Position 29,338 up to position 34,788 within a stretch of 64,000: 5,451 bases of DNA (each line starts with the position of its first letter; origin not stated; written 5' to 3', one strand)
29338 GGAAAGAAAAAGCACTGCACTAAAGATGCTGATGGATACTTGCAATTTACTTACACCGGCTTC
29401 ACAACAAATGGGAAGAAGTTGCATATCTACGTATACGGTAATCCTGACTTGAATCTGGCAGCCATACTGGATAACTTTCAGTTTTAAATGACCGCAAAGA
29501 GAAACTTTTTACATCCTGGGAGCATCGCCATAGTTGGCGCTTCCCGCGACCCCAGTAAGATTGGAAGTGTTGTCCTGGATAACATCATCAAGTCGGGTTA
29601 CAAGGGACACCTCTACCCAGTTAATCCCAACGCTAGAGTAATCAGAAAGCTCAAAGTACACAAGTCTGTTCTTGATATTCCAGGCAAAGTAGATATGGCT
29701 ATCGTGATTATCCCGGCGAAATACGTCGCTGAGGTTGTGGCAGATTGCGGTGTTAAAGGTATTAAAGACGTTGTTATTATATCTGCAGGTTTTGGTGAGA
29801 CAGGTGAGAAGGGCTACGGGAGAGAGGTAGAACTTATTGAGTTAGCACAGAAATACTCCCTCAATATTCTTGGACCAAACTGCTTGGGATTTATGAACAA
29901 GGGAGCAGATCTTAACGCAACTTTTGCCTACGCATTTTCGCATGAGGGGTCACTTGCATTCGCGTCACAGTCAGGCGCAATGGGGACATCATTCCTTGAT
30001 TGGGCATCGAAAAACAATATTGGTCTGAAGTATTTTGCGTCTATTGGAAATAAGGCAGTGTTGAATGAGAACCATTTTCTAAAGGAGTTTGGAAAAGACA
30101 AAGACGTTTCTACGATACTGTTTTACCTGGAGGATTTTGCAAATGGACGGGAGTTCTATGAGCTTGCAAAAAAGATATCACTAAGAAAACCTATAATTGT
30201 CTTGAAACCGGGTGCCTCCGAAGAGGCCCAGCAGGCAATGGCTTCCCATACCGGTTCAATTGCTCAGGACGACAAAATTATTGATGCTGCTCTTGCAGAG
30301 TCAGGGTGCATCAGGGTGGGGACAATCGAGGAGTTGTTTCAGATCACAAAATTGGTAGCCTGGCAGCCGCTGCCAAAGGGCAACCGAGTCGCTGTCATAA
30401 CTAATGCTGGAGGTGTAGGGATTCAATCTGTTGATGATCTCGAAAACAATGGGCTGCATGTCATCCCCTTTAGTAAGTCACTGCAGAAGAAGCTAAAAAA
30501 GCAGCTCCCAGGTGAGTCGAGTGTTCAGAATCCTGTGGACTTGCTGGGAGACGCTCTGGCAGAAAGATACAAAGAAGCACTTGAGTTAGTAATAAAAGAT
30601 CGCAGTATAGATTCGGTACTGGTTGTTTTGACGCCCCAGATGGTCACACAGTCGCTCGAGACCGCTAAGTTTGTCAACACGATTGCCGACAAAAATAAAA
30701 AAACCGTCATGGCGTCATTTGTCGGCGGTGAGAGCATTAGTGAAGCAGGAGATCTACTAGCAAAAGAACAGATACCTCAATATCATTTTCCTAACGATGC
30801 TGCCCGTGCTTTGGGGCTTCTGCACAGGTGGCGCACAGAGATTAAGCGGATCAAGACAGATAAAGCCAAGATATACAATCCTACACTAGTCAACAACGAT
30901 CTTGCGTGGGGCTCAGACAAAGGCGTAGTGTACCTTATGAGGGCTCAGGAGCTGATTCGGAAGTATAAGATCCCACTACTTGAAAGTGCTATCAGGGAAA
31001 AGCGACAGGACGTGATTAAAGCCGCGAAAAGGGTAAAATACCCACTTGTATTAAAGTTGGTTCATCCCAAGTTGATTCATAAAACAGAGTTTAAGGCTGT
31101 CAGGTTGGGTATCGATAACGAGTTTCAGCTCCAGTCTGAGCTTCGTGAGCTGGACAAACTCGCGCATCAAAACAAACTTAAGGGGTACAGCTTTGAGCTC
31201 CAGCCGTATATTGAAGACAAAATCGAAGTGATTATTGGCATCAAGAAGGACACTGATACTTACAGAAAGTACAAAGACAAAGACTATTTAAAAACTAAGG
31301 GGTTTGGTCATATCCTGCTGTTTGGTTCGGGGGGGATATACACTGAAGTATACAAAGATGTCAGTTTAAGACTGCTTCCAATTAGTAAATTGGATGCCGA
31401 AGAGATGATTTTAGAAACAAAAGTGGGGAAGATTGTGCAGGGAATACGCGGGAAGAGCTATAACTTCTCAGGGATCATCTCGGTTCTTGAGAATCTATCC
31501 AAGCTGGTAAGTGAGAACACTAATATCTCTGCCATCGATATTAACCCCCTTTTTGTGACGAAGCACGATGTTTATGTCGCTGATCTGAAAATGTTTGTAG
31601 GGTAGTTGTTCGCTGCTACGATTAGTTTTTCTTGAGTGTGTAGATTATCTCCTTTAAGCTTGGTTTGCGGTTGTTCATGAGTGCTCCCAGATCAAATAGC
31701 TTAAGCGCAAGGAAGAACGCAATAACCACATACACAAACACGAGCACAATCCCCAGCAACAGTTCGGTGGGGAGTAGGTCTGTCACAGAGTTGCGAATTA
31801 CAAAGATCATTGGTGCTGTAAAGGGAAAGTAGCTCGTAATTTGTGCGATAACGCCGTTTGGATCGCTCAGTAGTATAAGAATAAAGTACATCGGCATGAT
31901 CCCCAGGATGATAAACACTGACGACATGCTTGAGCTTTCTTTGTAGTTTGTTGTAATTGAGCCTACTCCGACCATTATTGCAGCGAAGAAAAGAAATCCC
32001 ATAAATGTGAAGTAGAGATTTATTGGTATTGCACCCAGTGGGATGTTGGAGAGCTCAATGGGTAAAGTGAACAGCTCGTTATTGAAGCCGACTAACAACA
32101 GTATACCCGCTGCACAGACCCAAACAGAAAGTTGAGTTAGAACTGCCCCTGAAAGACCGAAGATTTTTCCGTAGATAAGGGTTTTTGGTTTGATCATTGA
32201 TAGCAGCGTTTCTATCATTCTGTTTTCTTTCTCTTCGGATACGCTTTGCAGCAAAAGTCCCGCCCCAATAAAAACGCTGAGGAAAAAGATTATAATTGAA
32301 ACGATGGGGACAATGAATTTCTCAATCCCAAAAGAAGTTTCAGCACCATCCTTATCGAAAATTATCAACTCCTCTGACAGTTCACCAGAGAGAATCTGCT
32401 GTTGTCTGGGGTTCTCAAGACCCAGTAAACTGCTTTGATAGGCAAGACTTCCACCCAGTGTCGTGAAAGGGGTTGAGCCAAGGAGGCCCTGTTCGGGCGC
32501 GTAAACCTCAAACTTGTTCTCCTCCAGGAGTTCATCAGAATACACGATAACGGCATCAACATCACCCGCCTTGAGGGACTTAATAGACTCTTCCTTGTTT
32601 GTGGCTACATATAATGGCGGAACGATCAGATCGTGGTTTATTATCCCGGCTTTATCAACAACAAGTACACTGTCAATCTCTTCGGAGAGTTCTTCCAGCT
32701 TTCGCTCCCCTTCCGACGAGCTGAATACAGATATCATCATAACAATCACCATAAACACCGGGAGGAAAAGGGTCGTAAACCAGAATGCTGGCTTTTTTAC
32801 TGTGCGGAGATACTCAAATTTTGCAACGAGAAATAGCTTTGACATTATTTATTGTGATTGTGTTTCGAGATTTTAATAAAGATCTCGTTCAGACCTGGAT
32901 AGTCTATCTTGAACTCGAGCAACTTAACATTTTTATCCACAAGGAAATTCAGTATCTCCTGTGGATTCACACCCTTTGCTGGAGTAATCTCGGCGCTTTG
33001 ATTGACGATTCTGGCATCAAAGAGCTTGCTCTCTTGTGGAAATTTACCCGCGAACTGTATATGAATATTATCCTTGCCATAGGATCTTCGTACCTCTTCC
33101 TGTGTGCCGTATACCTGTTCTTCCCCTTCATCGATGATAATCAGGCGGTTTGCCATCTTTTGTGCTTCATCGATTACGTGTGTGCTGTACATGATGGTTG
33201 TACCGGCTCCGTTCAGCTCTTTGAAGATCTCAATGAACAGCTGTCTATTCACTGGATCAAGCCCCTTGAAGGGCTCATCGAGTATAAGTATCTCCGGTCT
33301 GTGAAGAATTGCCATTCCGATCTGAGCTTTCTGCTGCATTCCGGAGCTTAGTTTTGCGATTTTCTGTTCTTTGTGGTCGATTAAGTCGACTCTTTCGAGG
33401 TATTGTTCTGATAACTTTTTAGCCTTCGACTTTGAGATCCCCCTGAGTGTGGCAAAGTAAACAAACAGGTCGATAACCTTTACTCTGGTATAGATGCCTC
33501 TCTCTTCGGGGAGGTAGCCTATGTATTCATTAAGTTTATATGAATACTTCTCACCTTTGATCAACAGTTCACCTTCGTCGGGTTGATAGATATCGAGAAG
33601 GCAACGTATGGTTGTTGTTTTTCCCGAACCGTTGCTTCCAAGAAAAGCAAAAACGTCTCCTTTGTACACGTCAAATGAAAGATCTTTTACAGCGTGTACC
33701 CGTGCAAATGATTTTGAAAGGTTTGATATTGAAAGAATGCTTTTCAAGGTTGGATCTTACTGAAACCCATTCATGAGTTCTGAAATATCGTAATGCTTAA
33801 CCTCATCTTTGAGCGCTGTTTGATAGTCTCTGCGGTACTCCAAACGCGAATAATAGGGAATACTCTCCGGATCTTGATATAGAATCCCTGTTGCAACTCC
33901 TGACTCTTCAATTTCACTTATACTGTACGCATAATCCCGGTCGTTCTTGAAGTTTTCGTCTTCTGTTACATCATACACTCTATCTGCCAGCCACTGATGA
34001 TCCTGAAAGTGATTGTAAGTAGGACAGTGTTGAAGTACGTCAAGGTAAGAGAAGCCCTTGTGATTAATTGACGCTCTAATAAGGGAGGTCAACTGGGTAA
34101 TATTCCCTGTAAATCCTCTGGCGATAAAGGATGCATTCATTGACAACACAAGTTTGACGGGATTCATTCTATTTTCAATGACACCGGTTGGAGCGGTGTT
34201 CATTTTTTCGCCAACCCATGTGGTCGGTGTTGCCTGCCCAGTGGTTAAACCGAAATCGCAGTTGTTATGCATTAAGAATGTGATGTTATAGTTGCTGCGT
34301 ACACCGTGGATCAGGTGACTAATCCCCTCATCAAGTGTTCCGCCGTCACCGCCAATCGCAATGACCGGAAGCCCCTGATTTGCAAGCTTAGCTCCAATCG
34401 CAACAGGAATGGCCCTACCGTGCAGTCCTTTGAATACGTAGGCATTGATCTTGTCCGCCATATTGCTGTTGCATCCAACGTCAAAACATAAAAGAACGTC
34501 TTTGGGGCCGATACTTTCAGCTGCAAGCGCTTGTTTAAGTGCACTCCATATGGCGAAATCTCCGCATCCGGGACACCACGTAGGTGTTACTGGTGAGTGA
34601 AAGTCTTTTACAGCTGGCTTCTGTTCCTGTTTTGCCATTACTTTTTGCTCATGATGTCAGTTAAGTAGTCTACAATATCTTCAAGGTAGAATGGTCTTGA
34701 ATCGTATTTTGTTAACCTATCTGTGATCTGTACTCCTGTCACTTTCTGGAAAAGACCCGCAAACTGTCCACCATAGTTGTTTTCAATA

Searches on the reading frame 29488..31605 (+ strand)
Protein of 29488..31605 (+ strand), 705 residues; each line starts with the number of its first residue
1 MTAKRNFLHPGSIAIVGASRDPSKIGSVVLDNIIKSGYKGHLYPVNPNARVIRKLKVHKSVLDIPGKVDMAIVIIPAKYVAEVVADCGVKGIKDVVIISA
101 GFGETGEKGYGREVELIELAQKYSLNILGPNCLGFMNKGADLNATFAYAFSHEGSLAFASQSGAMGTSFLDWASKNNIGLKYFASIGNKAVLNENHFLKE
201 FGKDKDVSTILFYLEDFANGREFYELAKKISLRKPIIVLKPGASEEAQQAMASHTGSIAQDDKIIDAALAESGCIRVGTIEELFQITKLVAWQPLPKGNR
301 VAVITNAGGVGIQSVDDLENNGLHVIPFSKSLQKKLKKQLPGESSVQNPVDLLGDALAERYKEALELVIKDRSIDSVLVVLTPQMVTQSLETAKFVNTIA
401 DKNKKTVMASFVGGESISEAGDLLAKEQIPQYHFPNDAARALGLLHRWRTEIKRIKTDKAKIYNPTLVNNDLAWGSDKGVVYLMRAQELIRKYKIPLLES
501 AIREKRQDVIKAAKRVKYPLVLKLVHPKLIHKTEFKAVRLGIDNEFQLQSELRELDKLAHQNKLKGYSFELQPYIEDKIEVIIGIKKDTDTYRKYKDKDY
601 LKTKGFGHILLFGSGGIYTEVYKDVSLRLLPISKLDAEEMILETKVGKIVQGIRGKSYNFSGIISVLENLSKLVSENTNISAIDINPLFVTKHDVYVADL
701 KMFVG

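Call 7: search_protein_families(library=pfam, proteins=[window:29488-31605:+], max_evalue=0.001)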
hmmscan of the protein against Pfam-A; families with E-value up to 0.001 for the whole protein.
window:29488-31605:+ (705 aa): 5 families
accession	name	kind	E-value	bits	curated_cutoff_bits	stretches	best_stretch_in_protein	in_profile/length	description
PF13607.11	Succ_CoA_lig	-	1.4e-47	161.4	27.4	1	154-289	2-137/138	Succinyl-CoA ligase like flavodoxin domain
PF13549.11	ATP-grasp_5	-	1.6e-47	162.1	27.6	1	481-704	10-221/221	ATP-grasp domain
PF13380.12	CoA_binding_2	-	1.8e-21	77.2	22.8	1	12-137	2-115/116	CoA binding domain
PF19045.5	Ligase_CoA_2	-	5.5e-14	53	23.7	1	301-453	1-159/162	Ligase-CoA domain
PF02629.25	CoA_binding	-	4.7e-13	50.1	22.3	1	11-101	4-97/97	CoA binding domain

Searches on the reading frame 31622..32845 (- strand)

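Call 8: search_protein_families(library=pfam, proteins=[window:31622-32845:-], max_evalue=0.001)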
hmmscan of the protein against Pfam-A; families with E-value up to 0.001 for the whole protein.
window:31622-32845:- (407 aa): 2 families
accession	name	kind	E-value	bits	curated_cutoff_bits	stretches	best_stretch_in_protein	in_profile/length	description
PF12698.13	ABC2_membrane_3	-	3.1e-33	115.8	31.6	1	20-381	2-346/347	ABC-2 family transporter protein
PF12679.13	ABC2_membrane_2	-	4.5e-11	43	27.2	1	7-378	3-276/283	ABC-2 family transporter protein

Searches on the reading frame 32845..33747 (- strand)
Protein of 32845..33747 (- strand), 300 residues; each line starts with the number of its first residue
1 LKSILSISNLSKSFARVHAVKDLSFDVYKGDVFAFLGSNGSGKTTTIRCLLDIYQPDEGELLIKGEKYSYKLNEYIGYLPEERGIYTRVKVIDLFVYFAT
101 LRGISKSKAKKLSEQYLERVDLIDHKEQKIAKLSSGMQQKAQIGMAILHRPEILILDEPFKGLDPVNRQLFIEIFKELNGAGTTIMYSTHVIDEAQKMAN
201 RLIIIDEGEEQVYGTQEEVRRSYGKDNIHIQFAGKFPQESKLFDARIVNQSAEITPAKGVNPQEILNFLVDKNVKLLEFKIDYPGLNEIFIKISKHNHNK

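Call 8: search_protein_families(library=pfam, proteins=[window:32845-33747:-], max_evalue=0.001)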
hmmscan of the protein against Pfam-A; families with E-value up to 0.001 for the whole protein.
window:32845-33747:- (300 aa): 4 families
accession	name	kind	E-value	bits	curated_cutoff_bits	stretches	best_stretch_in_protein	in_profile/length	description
PF00005.33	ABC_tran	-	3.8e-28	99.2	25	1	20-160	1-136/137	ABC transporter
PF13304.12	AAA_21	-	8.8e-16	59.3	27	1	75-190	169-298/304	AAA domain, putative AbiEii toxin, Type IV TA system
PF13732.12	DrrA1-3_C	-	1.1e-10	42.5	27.4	1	214-292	1-79/81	ATP-binding protein DrrA1-3-like, C-terminal domain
PF13401.12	AAA_22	-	1.6e-06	28.9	27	1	34-158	9-92/130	AAA domain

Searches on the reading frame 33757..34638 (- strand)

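Call 8: search_protein_families(library=pfam, proteins=[window:33757-34638:-], max_evalue=0.001)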
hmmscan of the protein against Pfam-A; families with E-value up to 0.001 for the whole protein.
window:33757-34638:- (293 aa): 2 families
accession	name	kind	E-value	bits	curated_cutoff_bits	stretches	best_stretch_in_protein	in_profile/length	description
PF02775.26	TPP_enzyme_C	-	3.3e-25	89.1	21.9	1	54-201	2-151/151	Thiamine pyrophosphate enzyme, C-terminal TPP binding domain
PF12367.13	PFO_beta_C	-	1.2e-08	35.3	24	1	205-267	1-62/66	Pyruvate ferredoxin oxidoreductase beta subunit C terminal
